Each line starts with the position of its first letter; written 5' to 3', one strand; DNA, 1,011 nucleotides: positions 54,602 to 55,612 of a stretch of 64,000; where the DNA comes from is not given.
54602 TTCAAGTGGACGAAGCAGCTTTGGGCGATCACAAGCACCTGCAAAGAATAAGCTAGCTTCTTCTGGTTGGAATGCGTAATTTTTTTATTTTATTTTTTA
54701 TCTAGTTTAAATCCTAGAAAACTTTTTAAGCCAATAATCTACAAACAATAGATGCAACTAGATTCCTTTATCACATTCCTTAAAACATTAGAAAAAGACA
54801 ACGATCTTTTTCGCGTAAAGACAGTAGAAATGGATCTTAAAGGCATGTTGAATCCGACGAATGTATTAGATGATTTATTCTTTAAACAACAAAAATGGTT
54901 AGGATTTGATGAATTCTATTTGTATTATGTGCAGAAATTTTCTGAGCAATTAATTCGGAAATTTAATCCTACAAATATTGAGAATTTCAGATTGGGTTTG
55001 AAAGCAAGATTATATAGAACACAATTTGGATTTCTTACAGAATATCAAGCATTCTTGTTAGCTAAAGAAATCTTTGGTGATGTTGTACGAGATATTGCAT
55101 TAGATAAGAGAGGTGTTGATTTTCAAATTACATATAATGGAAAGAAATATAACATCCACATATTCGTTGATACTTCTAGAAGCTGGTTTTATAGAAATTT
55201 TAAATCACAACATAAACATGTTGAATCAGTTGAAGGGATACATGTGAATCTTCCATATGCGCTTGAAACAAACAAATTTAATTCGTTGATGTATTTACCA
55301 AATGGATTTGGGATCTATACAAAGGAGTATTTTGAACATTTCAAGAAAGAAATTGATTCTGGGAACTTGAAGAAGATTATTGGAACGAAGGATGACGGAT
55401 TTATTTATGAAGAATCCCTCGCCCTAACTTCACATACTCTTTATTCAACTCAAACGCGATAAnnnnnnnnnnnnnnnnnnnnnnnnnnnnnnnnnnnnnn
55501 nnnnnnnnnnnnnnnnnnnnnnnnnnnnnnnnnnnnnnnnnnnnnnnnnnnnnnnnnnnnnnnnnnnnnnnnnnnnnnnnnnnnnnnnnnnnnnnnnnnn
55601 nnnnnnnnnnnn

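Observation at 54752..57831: Putative restriction-modification, HicB-like and tyrosine recombinase islet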

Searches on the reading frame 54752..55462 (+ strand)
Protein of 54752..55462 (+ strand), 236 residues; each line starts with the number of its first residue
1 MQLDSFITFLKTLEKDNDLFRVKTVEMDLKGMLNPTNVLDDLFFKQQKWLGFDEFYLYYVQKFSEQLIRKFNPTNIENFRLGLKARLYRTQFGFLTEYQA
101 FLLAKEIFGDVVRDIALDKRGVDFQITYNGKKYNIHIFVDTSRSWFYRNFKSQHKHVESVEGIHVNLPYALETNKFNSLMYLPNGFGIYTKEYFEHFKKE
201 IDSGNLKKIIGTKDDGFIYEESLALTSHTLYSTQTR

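Call 3: search_protein_families(library=pfam, proteins=[window:54752-55462:+], max_evalue=0.01)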
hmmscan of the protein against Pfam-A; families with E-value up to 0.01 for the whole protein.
window:54752-55462:+ (236 aa): 1 family
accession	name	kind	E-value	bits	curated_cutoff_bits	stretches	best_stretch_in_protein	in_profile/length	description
PF09573.16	RE_TaqI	-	1.5e-09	38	26.1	1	4-145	2-158/229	TaqI restriction endonuclease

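Call 4: search_protein_families(library=ncbifam, proteins=[window:54752-55462:+], max_evalue=0.01)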
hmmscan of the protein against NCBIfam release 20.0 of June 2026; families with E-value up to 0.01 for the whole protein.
window:54752-55462:+ (236 aa): 0 families

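Call 6: search_solved_structures(query=window:54752-55462:+, max_evalue=10, show_alignments=2)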
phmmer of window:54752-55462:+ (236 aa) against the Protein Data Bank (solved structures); distinct sequences matched with E-value up to 10: 0.

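Call 7: find_homologous_proteins(query=window:54752-55462:+, max_evalue=0.001)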
Query window:54752-55462:+ (236 aa): 141 proteins with E <= 0.001 among 393 candidates; the best 120 are listed.
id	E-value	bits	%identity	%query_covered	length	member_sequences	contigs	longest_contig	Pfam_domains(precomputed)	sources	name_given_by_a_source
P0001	2.6e-152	523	99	100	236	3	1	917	PF09573.17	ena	-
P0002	9.7e-130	449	90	96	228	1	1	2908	PF09573.17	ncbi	-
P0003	1.8e-125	435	87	96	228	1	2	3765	PF09573.17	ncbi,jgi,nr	ncbi:TaqI family restriction endonuclease [Candidatus Woesearchaeota archaeon]|nr:TaqI family restri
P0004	2.0e-122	426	81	100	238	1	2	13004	PF09573.17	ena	-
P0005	2.4e-119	415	85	94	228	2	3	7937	PF09573.17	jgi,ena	-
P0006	1.6e-114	400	81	94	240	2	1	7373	PF09573.17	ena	-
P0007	1.1e-73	266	57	92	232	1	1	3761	PF09573.17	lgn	-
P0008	2.3e-72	262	55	93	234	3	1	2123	PF09573.17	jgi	jgi:hypothetical protein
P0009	2.5e-71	258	55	93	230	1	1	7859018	PF09573.17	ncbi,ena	-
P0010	3.4e-71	258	57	92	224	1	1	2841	PF09573.17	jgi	jgi:hypothetical protein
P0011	1.7e-70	256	57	93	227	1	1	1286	PF09573.17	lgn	-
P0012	1.8e-70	256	55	94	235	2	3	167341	PF09573.17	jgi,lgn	jgi:hypothetical protein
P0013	2.8e-70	255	54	93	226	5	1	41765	PF09573.17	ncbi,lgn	ncbi:MAG: TaqI family restriction endonuclease [Flammeovirgaceae bacterium]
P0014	6.3e-70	254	56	92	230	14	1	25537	PF09573.17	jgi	-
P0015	1.6e-69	252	54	92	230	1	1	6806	PF09573.17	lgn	-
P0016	2.4e-69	252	56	92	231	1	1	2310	PF09573.17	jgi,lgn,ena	-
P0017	3.2e-69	251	51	93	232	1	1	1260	PF09573.17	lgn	-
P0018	3.1e-68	248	55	92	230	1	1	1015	PF09573.17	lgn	-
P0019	3.4e-68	248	56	89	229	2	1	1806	PF09573.17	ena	-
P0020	4.5e-68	248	55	92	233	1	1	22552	PF09573.17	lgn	-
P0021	4.9e-68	248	55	90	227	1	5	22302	PF09573.17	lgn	-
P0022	6.5e-68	247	56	91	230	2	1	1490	PF09573.17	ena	-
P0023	7.7e-68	247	54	92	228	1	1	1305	PF09573.17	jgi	jgi:hypothetical protein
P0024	9.2e-68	247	55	90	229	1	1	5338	PF09573.17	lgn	-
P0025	1.8e-67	246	54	93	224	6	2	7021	PF09573.17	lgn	-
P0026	2.0e-67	246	55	93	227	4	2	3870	PF09573.17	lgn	-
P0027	2.3e-67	245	54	92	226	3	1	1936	PF09573.17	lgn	-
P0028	2.5e-67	245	58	83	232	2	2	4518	PF09573.17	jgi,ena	-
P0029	2.9e-67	245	52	92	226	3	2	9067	PF09573.17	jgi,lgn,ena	-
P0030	5.0e-67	244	54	92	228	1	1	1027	PF09573.17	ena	-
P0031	5.5e-67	244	54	93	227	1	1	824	PF09573.17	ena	-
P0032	6.8e-67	244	56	93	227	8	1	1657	PF09573.17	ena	-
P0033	9.5e-67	243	55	92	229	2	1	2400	PF09573.17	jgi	jgi:hypothetical protein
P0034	2.2e-66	242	53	92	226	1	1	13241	PF09573.17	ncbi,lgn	-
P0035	2.2e-66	242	48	95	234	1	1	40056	PF09573.17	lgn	-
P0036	3.3e-66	242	54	90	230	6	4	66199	PF09573.17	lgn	-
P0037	3.3e-66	242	53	93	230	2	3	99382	PF09573.17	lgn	-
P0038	5.7e-66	241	54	94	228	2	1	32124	PF09573.17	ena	-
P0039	5.7e-66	241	51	93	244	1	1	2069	PF09573.17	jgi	jgi:hypothetical protein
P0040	8.9e-66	240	53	91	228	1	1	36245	PF09573.17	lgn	-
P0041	9.9e-66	240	55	91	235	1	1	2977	PF09573.17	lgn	-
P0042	1.1e-65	240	52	92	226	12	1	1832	PF09573.17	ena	-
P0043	1.9e-65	239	51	92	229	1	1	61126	PF09573.17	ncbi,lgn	-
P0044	2.2e-65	239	53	94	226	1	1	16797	PF09573.17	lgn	-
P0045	2.2e-65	239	53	92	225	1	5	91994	PF09573.17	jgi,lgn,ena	jgi:hypothetical protein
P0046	2.5e-65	239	55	93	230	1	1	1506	PF09573.17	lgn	-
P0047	3.0e-65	238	51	93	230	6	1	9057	PF09573.17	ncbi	-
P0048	8.8e-65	237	53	91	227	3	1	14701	PF09573.17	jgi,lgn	jgi:hypothetical protein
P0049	9.8e-65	237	51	93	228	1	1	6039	PF09573.17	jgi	jgi:hypothetical protein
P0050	1.0e-64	237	54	91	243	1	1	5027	PF09573.17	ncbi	-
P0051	1.1e-64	237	51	92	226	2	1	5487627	PF09573.17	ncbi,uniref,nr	ncbi:TaqI family restriction endonuclease [Porifericola rhodea]|uniref:TaqI family restriction endon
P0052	1.1e-64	237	52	92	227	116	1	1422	PF09573.17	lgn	-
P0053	1.4e-64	236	52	92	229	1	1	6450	PF09573.17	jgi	jgi:hypothetical protein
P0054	1.9e-64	236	53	89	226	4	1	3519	PF09573.17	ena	-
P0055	2.9e-64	235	51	92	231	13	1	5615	PF09573.17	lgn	-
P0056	3.2e-64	235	50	93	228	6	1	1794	PF09573.17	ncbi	-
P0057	3.5e-64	235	50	93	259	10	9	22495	PF09573.17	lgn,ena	-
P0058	3.7e-64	235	52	91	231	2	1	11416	PF09573.17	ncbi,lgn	-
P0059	3.9e-64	235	50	90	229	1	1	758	PF09573.17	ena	-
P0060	6.2e-64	234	54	92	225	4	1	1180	PF09573.17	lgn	-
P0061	6.9e-64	234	52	92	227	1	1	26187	PF09573.17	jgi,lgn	jgi:hypothetical protein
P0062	8.4e-64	234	50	93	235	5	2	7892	PF09573.17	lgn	-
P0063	1.1e-63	233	51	92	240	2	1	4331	PF09573.17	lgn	-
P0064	1.1e-63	233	53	92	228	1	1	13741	PF09573.17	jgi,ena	-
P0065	1.5e-63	233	52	92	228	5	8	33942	PF09573.17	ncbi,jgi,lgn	-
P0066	1.6e-63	233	55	92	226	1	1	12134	PF09573.17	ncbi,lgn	-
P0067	1.8e-63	233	50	92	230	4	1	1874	PF09573.17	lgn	-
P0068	1.8e-63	233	51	92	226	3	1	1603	PF09573.17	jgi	jgi:hypothetical protein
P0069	3.8e-63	232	52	92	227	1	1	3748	PF09573.17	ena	-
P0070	3.9e-63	232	51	92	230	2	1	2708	PF09573.17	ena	-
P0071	4.0e-63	232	52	92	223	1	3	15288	PF09573.17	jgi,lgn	jgi:hypothetical protein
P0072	4.5e-63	231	50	94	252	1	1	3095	PF09573.17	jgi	jgi:hypothetical protein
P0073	4.7e-63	231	52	92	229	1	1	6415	PF09573.17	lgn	-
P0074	4.7e-63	231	52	90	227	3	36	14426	PF09573.17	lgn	-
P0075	5.1e-63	231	50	92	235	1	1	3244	PF09573.17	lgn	-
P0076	6.4e-63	231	52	90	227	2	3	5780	PF09573.17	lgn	-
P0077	6.5e-63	231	50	93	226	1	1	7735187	PF09573.17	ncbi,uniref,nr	ncbi:hypothetical protein OKW21_005547 [Catalinimonas alkaloidigena]|uniref:TaqI family restriction 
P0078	8.7e-63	230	51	92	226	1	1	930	PF09573.17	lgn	-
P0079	1.2e-62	230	50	93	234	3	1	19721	PF09573.17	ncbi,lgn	-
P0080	1.2e-62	230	50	91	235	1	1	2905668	PF09573.17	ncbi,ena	-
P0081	1.4e-62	230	51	92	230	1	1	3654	PF09573.17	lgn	-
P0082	1.4e-62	230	51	93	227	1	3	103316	PF09573.17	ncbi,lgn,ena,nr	ncbi:TaqI family restriction endonuclease [Candidatus Saccharibacteria bacterium]|nr:TaqI family res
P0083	1.7e-62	229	50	92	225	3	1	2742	PF09573.17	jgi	jgi:hypothetical protein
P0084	1.8e-62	229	50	92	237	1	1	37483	PF09573.17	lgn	-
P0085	1.8e-62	229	52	93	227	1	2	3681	PF09573.17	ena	-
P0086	2.0e-62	229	50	93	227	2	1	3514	PF09573.17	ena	-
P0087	4.0e-62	228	52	91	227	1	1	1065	PF09573.17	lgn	-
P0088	5.9e-62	228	51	92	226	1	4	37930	PF09573.17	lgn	-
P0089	8.6e-62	227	51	93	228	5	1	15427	PF09573.17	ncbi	-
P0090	1.4e-61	226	50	92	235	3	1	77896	PF09573.17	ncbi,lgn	-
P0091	1.6e-61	226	53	92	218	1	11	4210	PF09573.17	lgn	-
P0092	1.6e-61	226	56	82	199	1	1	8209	PF09573.17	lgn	-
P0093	2.1e-61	226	51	92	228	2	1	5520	PF09573.17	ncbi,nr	ncbi:MAG TPA: TaqI family restriction endonuclease [Chitinophagaceae bacterium]|nr:TaqI family restr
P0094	2.6e-61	226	51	92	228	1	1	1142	PF09573.17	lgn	-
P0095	2.6e-61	226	56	83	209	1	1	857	PF09573.17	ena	-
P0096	3.4e-61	225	50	93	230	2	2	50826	PF09573.17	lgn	-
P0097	8.6e-61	224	50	92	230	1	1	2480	PF09573.17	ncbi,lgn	-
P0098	9.0e-61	224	53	82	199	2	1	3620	PF09573.17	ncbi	-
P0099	1.2e-60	223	51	90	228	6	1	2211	PF09573.17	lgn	-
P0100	1.4e-60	223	49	92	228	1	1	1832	PF09573.17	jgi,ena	-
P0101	2.0e-60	223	52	86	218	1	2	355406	PF09573.17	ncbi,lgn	-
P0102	4.0e-60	222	50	91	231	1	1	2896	PF09573.17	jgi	jgi:hypothetical protein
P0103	4.5e-60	222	50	93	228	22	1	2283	PF09573.17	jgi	-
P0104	5.9e-60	221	48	92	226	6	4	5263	PF09573.17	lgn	-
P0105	8.5e-60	221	49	92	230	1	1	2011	PF09573.17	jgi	jgi:hypothetical protein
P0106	1.4e-59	220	49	93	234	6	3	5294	PF09573.17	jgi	jgi:hypothetical protein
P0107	2.3e-59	219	50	86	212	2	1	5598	PF09573.17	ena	-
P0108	5.0e-59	218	49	92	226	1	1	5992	PF09573.17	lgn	-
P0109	1.1e-58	217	48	92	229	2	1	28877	PF09573.17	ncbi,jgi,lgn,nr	ncbi:MAG: TaqI family restriction endonuclease [Bernardetiaceae bacterium]|jgi:hypothetical protein|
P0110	1.4e-58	217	50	90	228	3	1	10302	PF09573.17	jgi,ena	-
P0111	2.4e-58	216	48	92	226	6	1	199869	PF09573.17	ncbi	-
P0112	2.9e-58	216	53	82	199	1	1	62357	PF09573.17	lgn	-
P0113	3.0e-58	216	46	92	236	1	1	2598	PF09573.17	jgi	jgi:TaqI restriction endonuclease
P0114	1.7e-57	213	48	93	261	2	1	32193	PF09573.17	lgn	-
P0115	2.0e-57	213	53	83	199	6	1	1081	PF09573.17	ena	-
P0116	2.0e-57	213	52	83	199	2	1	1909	PF09573.17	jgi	jgi:hypothetical protein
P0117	2.1e-57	213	47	92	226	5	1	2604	PF09573.17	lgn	-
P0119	4.1e-55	205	52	74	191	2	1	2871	PF09573.17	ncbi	ncbi:MAG: TaqI family restriction endonuclease, partial [Cyclobacteriaceae bacterium]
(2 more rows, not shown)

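Call 8: search_protein_families(library=padloc, proteins=[window:54752-55462:+], max_evalue=1)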
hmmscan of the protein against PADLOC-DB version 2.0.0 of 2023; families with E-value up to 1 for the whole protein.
window:54752-55462:+ (236 aa): 1 family
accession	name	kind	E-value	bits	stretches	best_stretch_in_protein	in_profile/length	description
PDLC03574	REase_II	-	1.9e-11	42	1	3-174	10-191/261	Type II restriction enzyme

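Call 9: find_encoding_contigs(protein=P0004, flank=10000, max_places=4)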
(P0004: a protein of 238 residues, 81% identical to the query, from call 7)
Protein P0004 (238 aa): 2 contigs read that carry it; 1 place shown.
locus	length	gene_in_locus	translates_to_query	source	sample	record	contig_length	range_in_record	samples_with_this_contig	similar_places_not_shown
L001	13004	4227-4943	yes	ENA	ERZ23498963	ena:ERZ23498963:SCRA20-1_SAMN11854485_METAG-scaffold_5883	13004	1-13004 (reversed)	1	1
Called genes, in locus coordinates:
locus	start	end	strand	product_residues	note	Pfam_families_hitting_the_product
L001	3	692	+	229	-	?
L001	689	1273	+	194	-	-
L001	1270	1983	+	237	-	-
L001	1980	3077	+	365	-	-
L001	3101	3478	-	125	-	-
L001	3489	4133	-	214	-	-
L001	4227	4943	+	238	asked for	PF09573:RE_TaqI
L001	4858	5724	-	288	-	PF01555:N6_N4_Mtase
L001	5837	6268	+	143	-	-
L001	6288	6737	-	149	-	-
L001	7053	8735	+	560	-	-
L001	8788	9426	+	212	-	PF02384:N6_Mtase (faint), PF06325:PrmA, PF03602:Cons_hypoth95, PF05175:MTS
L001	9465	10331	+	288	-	-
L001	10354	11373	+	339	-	PF01145:Band_7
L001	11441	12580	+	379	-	PF13353:Fer4_12 (weak), PF04055:Radical_SAM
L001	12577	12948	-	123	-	-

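Call 10: find_encoding_contigs(protein=P0005, flank=10000, max_places=4)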
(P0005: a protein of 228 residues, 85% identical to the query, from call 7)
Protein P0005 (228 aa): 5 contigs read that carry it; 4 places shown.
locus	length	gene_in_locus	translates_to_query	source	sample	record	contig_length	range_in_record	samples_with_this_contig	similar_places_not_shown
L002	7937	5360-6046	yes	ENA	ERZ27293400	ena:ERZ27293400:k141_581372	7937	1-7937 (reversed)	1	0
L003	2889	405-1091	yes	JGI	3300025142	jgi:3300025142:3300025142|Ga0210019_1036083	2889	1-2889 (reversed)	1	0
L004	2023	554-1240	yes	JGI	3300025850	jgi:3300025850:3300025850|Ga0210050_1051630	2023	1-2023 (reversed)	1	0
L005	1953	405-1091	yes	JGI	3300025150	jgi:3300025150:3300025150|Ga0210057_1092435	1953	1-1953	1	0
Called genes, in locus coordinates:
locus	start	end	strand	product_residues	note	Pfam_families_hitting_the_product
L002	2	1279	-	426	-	?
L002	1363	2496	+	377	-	PF01180:DHO_dh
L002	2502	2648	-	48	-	-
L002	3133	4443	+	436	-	-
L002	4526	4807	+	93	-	-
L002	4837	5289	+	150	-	-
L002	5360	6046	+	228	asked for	PF09573:RE_TaqI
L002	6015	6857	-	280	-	PF01555:N6_N4_Mtase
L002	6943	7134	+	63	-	-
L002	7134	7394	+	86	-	PF05016:ParE_toxin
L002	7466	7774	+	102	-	-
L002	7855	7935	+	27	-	?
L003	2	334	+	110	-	?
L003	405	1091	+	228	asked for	PF09573:RE_TaqI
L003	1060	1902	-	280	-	PF01555:N6_N4_Mtase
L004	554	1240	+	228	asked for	PF09573:RE_TaqI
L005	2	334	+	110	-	?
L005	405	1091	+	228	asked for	PF09573:RE_TaqI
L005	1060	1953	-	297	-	?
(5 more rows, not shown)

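Call 11: find_encoding_contigs(protein=P0006, flank=10000, max_places=4)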
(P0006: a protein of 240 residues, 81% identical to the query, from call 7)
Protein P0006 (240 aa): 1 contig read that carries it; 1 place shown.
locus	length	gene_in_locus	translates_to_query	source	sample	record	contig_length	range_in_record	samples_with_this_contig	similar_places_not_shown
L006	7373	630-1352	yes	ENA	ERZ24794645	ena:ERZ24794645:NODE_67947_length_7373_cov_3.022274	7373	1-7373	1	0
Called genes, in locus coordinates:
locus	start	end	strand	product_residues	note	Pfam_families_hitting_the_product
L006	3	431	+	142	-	?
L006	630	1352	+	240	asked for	PF09573:RE_TaqI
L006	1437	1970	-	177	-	-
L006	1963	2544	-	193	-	-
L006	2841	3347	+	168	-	PF04229:GrpB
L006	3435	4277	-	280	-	PF01555:N6_N4_Mtase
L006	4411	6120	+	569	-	PF00664:ABC_membrane, PF00005:ABC_tran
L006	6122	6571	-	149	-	-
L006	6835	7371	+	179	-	?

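Call 35: search_protein_families(library=pfam, proteins=[L002:4526-4807:+, L002:4837-5289:+, L002:6943-7134:+, L002:7134-7394:+, L006:1437-1970:-, L006:1963-2544:-], max_evalue=0.01)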
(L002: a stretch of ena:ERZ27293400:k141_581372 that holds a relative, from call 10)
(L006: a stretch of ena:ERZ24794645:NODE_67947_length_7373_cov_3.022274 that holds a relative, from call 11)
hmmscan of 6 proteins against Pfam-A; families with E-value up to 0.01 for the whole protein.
L002:4526-4807:+ (93 aa): 0 families

L002:4837-5289:+ (150 aa): 0 families

L002:6943-7134:+ (63 aa): 0 families

L002:7134-7394:+ (86 aa): 1 family
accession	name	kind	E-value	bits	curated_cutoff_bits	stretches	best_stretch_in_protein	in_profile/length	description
PF05016.21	ParE_toxin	-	1e-09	39.3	23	1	5-82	1-89/89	ParE toxin of type II toxin-antitoxin system, parDE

L006:1437-1970:- (177 aa): 0 families

L006:1963-2544:- (193 aa): 3 families
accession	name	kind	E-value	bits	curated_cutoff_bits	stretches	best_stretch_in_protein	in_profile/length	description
PF08279.18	HTH_11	-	6.8e-05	23.1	25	1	6-55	3-52/55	HTH domain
PF18765.7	Polbeta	-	0.00017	22.1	26.9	1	93-171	5-88/93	Polymerase beta, Nucleotidyltransferase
PF13412.12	HTH_24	-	0.0035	17.3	21.9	1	6-48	6-47/48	Winged helix-turn-helix DNA-binding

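Call 43: search_protein_families(library=pfam, proteins=[L002:7466-7774:+], max_evalue=10)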
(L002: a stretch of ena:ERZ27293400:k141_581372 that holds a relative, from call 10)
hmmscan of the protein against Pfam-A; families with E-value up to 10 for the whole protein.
L002:7466-7774:+ (102 aa): 1 family
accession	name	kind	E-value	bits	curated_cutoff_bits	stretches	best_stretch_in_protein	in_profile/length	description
PF08007.18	JmjC_2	-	0.2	11.6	22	1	5-39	69-102/127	JmjC domain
